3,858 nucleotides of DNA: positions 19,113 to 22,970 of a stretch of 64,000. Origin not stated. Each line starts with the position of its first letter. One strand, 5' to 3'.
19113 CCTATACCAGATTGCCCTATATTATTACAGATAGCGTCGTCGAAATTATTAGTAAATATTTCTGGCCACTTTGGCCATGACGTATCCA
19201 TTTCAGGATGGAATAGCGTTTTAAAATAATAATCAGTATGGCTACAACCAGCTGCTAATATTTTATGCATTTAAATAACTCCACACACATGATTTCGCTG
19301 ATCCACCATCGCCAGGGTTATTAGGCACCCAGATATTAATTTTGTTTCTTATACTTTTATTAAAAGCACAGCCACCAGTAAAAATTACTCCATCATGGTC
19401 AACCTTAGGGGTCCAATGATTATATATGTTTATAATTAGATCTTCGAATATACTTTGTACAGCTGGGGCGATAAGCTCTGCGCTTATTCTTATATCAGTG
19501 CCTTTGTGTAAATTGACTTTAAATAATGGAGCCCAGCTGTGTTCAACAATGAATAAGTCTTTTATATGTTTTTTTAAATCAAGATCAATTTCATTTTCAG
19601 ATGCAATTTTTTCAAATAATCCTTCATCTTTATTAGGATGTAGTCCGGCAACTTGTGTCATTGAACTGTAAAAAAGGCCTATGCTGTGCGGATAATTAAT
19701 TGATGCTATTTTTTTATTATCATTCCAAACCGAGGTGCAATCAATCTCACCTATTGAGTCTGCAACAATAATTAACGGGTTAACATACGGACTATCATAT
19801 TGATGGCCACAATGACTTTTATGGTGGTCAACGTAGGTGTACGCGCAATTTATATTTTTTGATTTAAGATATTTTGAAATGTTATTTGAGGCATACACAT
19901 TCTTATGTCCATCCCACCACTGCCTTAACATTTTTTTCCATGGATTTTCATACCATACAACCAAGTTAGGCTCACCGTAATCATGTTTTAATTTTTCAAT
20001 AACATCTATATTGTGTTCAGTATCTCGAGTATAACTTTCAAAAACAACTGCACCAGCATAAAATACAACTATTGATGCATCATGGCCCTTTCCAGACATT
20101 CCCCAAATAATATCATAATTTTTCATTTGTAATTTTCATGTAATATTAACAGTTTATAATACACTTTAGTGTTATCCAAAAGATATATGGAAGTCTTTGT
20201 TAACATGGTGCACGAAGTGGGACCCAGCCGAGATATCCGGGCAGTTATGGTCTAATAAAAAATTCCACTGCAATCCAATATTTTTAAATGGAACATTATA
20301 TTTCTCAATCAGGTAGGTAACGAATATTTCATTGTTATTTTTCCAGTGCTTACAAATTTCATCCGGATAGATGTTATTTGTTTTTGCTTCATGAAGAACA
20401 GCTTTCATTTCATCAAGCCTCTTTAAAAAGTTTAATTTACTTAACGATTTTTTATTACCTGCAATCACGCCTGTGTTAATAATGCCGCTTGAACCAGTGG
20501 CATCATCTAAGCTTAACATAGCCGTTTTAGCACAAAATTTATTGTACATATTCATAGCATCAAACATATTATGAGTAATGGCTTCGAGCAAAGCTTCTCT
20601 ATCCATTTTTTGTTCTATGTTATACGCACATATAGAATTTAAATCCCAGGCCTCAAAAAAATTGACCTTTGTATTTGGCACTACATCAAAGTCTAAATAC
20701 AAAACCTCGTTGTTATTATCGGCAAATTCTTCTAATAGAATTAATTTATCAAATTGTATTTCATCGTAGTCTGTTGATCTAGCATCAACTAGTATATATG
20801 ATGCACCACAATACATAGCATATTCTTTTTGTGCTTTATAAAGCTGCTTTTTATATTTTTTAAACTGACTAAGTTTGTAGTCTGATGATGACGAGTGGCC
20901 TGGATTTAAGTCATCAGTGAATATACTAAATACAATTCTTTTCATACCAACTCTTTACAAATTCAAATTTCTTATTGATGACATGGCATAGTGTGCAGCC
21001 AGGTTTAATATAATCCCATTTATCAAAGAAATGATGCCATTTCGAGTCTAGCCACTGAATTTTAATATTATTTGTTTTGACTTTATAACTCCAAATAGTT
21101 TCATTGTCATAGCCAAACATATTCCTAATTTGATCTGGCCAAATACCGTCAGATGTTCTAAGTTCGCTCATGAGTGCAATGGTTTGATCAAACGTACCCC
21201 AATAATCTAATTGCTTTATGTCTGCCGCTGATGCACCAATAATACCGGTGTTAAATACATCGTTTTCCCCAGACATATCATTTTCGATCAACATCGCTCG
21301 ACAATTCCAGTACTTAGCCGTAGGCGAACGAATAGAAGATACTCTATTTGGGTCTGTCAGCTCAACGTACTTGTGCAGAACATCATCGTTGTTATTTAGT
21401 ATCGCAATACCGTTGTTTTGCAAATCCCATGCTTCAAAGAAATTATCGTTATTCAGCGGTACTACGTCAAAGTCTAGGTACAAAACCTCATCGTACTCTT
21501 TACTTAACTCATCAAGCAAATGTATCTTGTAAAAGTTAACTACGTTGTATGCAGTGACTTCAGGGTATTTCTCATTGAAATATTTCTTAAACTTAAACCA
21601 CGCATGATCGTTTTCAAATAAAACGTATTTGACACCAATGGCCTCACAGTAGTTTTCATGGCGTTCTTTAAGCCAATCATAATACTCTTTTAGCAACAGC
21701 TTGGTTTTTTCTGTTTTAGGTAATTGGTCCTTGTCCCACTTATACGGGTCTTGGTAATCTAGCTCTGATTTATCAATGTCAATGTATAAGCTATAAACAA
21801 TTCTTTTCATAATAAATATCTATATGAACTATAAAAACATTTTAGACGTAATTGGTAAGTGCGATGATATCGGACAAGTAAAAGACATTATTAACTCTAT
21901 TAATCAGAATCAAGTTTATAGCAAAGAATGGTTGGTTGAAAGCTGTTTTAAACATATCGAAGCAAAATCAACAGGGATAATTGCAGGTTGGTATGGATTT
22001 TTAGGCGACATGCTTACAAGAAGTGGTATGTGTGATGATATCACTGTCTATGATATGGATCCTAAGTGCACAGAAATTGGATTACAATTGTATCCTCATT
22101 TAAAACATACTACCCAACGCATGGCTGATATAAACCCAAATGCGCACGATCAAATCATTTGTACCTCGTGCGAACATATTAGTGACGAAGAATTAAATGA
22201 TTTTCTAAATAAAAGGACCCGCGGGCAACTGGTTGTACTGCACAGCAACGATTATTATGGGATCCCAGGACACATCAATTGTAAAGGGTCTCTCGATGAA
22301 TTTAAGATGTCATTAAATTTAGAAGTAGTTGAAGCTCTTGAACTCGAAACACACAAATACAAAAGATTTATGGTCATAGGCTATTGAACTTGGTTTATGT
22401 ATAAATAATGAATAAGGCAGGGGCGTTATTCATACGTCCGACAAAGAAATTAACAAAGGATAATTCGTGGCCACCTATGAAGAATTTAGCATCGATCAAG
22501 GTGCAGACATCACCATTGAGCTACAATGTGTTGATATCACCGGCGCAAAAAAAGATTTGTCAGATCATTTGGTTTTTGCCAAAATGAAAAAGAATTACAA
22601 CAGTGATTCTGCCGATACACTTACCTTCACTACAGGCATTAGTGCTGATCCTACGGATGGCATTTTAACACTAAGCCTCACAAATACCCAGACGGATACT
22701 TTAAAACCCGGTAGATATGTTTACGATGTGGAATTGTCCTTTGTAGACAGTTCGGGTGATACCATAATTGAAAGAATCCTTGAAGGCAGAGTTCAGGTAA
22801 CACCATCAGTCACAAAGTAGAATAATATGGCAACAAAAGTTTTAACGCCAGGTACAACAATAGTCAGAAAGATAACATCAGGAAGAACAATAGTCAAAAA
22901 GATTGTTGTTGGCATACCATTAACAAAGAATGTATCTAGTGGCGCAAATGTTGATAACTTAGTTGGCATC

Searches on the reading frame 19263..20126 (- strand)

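Call 6: search_protein_families(library=pfam, proteins=[window:19263-20126:-], max_evalue=0.01)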
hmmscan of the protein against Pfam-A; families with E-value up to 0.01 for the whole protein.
window:19263-20126:- (287 aa): 2 families
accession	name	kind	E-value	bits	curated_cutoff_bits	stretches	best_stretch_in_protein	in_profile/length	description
PF02543.21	Carbam_trans_N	-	1.7e-12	47.9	24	1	94-277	125-341/346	Carbamoyltransferase N-terminus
PF22521.2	HypF_C_2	-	0.0053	17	27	0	171-263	123-213/241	Carbamoyltransferase, Kae1-like Domain, second subdomain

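Call 7: search_protein_families(library=phrogs, proteins=[window:19263-20126:-], max_evalue=0.001)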
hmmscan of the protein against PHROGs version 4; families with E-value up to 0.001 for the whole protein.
window:19263-20126:- (287 aa): 1 family
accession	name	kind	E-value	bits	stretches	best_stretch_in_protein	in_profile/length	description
phrog_1601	-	moron, auxiliary metabolic gene and host takeover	2.1e-12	47.9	1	6-277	2-312/528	Nol-like carbamoyltransferase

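Call 80: search_protein_families(library=ncbifam, proteins=[window:19263-20126:-], max_evalue=0.01)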
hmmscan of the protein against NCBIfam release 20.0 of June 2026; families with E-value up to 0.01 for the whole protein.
window:19263-20126:- (287 aa): 0 families

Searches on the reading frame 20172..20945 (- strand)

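Call 6: search_protein_families(library=pfam, proteins=[window:20172-20945:-], max_evalue=0.01)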
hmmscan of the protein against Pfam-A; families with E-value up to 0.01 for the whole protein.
window:20172-20945:- (257 aa): 1 family
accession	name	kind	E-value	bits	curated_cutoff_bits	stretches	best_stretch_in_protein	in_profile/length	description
PF01501.26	Glyco_transf_8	-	1.3e-06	28.7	24.3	1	3-181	29-183/253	Glycosyl transferase family 8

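Call 7: search_protein_families(library=phrogs, proteins=[window:20172-20945:-], max_evalue=0.001)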
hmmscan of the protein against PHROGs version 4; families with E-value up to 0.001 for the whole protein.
window:20172-20945:- (257 aa): 0 families

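Call 80: search_protein_families(library=ncbifam, proteins=[window:20172-20945:-], max_evalue=0.01)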
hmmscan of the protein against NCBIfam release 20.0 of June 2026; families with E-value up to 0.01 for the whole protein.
window:20172-20945:- (257 aa): 0 families

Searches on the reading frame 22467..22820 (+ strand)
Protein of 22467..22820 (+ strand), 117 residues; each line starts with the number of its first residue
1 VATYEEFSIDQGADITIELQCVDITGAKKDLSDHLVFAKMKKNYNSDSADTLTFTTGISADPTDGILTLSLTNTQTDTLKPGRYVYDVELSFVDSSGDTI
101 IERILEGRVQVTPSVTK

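Call 6: search_protein_families(library=pfam, proteins=[window:22467-22820:+], max_evalue=0.01)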
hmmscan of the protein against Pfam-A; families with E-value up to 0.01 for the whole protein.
window:22467-22820:+ (117 aa): 0 families

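Call 7: search_protein_families(library=phrogs, proteins=[window:22467-22820:+], max_evalue=0.001)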
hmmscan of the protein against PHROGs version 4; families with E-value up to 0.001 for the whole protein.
window:22467-22820:+ (117 aa): 2 families
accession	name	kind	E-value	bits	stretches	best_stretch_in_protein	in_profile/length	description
phrog_1084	-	unknown function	1.2e-21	78.1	1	3-117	6-116/123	unknown function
phrog_3304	-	tail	1.6e-13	51.9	1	6-116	8-113/177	L-shaped tail fiber protein assembly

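Call 80: search_protein_families(library=ncbifam, proteins=[window:22467-22820:+], max_evalue=0.01)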
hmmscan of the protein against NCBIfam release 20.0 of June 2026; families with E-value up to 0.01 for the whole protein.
window:22467-22820:+ (117 aa): 1 family
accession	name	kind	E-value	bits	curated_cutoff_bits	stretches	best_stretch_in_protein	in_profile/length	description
NF052333.1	ATPase_TcpF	exception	0.0053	14.7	1100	1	14-64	511-563/813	conjugal transfer ATPase TcpF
